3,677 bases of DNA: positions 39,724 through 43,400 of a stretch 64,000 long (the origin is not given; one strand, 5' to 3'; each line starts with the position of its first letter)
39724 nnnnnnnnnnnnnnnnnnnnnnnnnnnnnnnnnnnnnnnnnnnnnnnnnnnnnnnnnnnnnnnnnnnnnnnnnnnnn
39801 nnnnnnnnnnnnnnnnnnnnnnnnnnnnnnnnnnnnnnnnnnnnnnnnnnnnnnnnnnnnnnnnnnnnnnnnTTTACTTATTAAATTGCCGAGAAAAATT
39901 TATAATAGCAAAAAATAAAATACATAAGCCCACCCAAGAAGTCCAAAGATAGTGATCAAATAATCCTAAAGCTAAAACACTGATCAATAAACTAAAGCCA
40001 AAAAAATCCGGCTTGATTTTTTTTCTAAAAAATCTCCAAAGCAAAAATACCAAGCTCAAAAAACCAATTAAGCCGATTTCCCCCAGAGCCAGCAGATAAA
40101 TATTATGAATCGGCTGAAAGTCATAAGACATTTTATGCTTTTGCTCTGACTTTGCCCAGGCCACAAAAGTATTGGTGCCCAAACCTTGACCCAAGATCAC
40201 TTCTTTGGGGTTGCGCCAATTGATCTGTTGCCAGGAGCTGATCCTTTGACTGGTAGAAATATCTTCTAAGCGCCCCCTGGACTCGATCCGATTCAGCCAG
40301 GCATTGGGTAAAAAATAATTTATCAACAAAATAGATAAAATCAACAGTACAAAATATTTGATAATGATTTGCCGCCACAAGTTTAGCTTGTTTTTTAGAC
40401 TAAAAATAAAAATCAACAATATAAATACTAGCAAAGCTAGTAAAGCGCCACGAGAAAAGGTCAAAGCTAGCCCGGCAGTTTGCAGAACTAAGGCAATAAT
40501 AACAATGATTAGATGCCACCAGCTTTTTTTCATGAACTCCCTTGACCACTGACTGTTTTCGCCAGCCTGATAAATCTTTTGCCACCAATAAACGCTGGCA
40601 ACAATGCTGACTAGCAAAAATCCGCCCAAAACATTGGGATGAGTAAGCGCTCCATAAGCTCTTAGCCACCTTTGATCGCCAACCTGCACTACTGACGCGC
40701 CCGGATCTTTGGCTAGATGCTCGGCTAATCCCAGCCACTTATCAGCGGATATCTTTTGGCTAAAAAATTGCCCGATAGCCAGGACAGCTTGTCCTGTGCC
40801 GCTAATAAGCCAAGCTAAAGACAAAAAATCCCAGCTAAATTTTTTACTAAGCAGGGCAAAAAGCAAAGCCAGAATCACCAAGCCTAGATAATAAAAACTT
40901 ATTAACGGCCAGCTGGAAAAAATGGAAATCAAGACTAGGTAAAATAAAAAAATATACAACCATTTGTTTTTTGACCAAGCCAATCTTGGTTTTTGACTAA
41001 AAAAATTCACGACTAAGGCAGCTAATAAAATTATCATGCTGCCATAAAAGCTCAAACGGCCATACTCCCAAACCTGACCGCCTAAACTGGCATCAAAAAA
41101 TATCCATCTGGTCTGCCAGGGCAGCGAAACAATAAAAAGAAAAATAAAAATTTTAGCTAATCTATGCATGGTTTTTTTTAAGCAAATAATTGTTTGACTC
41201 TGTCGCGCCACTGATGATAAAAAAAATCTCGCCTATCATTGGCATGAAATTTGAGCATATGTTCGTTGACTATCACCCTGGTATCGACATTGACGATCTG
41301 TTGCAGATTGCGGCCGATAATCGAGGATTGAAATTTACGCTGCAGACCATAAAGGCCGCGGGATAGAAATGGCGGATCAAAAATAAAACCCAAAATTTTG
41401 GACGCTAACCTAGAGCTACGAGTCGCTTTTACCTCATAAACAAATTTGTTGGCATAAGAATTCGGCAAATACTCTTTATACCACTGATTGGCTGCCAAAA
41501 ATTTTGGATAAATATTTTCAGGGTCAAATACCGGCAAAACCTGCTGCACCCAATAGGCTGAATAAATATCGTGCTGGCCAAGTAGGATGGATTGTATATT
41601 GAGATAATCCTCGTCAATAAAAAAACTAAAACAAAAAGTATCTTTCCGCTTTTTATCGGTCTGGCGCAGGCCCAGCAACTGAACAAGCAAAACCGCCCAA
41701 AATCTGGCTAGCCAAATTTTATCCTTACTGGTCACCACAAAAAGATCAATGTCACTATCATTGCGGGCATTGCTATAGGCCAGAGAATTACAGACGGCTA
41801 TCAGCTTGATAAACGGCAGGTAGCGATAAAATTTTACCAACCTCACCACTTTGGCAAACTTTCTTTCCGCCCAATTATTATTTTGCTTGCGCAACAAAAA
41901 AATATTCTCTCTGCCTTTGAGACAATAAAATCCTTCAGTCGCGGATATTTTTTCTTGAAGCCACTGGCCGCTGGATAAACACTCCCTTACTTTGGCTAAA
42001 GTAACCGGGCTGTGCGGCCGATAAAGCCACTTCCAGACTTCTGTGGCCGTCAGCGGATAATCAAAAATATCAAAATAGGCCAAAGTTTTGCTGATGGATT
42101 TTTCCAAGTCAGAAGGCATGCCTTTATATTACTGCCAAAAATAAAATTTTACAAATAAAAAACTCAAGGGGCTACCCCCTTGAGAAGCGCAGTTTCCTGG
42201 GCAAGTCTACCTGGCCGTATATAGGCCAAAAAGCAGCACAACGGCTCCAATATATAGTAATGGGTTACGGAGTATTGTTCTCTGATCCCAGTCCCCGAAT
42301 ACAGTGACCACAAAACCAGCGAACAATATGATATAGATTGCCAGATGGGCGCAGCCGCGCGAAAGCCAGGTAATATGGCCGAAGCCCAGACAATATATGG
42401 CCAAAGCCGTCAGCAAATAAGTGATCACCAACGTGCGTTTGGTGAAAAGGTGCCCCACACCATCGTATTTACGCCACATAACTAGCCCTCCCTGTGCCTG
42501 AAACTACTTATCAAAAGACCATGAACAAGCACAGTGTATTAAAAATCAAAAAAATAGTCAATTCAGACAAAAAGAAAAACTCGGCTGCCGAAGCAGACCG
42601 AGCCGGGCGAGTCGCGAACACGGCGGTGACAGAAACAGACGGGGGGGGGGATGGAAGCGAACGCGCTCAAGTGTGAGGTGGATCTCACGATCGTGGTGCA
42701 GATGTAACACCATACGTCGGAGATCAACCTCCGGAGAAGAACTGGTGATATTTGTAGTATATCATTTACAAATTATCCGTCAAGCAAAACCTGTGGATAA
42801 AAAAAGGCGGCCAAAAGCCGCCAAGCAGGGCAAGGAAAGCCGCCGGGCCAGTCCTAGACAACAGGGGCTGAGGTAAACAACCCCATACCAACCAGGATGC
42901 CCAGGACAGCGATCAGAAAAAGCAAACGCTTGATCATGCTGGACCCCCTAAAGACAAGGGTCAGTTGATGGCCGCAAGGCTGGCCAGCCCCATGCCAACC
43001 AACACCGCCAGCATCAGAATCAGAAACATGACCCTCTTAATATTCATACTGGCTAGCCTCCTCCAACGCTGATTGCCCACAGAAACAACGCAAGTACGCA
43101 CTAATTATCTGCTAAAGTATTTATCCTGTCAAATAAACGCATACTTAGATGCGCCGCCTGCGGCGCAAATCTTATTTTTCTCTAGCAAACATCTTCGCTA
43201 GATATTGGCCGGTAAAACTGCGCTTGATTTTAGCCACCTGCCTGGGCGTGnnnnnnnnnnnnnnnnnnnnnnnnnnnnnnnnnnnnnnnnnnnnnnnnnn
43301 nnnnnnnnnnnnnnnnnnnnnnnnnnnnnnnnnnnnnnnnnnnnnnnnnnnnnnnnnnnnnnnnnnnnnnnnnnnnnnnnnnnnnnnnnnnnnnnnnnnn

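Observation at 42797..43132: Self-contained operon of two paralogous tiny hydrophobic peptides (28 and 27 aa)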

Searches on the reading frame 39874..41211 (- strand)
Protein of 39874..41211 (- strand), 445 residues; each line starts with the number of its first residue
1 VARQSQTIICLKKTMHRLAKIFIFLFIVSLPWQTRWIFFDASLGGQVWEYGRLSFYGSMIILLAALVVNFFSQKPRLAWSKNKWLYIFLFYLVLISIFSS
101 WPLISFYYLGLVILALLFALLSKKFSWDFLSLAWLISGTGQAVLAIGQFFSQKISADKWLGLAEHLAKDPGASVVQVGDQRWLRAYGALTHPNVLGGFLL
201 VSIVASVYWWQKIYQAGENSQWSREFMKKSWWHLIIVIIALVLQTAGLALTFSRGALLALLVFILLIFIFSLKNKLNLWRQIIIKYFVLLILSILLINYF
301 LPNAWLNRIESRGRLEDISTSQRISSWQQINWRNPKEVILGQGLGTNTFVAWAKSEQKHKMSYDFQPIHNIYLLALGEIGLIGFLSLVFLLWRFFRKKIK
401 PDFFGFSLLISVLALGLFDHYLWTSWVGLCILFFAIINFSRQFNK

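Call 7: search_protein_families(library=pfam, proteins=[window:39874-41211:-], max_evalue=10)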
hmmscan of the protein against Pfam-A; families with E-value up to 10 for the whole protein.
window:39874-41211:- (445 aa): 2 families
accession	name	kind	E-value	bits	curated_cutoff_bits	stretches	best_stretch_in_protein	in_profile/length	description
PF04932.20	Wzy_C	-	1.1e-14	54.9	31.7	1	239-387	1-148/149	O-Antigen ligase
PF09813.14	Coa3_cc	-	0.056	13.5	27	1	181-210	3-31/48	Cytochrome c oxidase assembly factor 3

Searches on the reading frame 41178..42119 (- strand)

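Call 7: search_protein_families(library=pfam, proteins=[window:41178-42119:-], max_evalue=10)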
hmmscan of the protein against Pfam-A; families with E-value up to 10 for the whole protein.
window:41178-42119:- (313 aa): 2 families
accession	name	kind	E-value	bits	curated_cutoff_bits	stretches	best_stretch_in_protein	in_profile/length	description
PF18765.7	Polbeta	-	0.008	16.8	26.9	1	103-135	12-44/93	Polymerase beta, Nucleotidyltransferase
PF01909.29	NTP_transf_2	-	0.031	15.1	21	1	106-133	16-43/93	Nucleotidyltransferase domain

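Call 8: search_protein_families(library=ncbifam, proteins=[window:41178-42119:-], max_evalue=10)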
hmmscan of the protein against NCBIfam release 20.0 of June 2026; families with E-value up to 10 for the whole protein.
window:41178-42119:- (313 aa): 0 families

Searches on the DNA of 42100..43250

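Call 9: search_rna_families(source=window, start=42100, end=43250, threshold=evalue, max_evalue=10)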
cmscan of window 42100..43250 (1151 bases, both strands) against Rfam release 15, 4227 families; matches with E-value up to 10: 5.
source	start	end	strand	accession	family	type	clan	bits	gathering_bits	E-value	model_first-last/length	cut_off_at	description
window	42483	42576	-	RF03602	mir-8250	Gene; miRNA;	-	21.2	80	0.41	1-60/60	no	mir-8250 microRNA precursor family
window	42132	42212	+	RF00112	CyaR_RyeE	Gene; sRNA;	-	20.9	47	0.61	1-85/85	no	CyaR/Rye RNA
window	43087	43241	-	RF00621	CoTC_ribozyme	Gene; ribozyme;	-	17.7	58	1.2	1-191/191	no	Beta-globin co-transcriptional cleavage ribozyme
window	43166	43204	-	RF01100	PK-BYV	Cis-reg;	-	15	50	4.1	1-40/40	no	3'-terminal pseudoknot in BYV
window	42542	42590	+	RF01675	CrcZ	Gene; sRNA;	-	10.5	95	3.3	1-398/398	no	Pseudomonas sRNA CrcZ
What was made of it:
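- On Type I toxin-antitoxin: No Rfam hit (call 9).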

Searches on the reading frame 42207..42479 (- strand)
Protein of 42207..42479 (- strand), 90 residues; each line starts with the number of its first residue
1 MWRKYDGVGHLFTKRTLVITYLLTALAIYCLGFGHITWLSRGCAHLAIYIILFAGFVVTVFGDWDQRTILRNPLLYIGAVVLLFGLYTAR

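Call 7: search_protein_families(library=pfam, proteins=[window:42207-42479:-], max_evalue=10)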
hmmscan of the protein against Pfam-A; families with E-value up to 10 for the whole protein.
window:42207-42479:- (90 aa): 0 families

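Call 8: search_protein_families(library=ncbifam, proteins=[window:42207-42479:-], max_evalue=10)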
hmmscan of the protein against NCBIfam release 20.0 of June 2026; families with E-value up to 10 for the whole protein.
window:42207-42479:- (90 aa): 1 family
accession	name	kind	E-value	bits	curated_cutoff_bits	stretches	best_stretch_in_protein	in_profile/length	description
TIGR02459.1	CbtB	hypoth_equivalog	1.8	9.1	64.4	1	15-38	20-43/60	cobalt transporter subunit CbtB (proposed)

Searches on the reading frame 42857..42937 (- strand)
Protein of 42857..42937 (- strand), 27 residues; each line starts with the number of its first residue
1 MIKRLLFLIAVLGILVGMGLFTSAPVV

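Call 7: search_protein_families(library=pfam, proteins=[window:42857-42937:-], max_evalue=10)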
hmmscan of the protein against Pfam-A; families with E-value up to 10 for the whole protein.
seq(27 aa): 0 families

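Call 8: search_protein_families(library=ncbifam, proteins=[window:42857-42937:-], max_evalue=10)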
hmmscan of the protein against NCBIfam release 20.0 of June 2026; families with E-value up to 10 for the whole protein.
seq(27 aa): 0 families

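Call 62: search_protein_families(library=pfam, proteins=[P0009, P0006], max_evalue=0.1)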
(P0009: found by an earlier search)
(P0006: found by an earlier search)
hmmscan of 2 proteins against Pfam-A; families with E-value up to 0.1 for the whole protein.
P0009 (113 aa): 0 families

P0006 (181 aa): 0 families

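Call 73: search_protein_families(library=ncbifam, proteins=[P0001, P0006, P0009, P0019], max_evalue=1)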
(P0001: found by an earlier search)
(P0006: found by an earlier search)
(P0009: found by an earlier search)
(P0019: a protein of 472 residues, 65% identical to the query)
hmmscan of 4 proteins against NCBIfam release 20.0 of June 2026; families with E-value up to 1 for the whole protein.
P0001 (467 aa): 0 families

P0006 (181 aa): 0 families

P0009 (113 aa): 0 families

P0019 (472 aa): 0 families
